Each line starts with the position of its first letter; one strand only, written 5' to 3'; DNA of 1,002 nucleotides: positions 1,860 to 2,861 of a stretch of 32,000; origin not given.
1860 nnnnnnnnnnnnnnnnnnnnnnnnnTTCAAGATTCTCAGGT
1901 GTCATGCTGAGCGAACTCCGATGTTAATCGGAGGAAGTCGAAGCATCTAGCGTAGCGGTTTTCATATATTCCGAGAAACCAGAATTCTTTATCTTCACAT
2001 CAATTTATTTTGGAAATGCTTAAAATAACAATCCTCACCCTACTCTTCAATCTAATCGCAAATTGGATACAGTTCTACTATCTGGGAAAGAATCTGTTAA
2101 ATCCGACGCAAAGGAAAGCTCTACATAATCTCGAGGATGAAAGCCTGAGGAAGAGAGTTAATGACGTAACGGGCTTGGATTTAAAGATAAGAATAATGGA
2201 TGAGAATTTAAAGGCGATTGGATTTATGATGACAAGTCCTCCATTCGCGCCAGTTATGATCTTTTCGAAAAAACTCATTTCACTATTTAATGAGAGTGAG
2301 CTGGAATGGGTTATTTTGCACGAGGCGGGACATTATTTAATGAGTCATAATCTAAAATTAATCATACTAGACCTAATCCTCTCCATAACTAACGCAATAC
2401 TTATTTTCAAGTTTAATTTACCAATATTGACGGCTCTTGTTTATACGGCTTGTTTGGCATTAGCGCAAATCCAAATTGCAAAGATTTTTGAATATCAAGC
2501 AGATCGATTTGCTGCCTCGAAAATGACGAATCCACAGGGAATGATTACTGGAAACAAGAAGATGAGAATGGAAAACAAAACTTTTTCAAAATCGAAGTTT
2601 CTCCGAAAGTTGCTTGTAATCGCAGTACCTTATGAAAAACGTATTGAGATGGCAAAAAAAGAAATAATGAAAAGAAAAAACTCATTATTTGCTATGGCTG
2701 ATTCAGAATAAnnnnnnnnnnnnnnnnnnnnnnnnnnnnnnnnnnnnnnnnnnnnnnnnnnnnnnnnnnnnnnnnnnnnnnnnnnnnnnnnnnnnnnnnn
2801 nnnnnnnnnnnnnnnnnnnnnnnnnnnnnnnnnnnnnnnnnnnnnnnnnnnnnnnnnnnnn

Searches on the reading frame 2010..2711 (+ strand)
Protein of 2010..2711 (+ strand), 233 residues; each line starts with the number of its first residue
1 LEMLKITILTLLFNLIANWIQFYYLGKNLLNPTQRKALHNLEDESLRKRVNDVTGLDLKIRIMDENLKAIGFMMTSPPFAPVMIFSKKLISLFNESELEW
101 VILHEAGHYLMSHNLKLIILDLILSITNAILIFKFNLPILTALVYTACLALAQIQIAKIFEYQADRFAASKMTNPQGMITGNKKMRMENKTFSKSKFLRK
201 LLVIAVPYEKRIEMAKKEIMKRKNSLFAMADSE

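Call 10: search_protein_families(library=pfam, proteins=[window:2010-2711:+], max_evalue=0.01)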
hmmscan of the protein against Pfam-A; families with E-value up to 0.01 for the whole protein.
window:2010-2711:+ (233 aa): 1 family
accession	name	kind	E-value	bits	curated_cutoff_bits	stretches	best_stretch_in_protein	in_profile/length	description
PF01435.24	Peptidase_M48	-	1.4e-10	41.7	20.3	1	83-180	49-159/186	Peptidase family M48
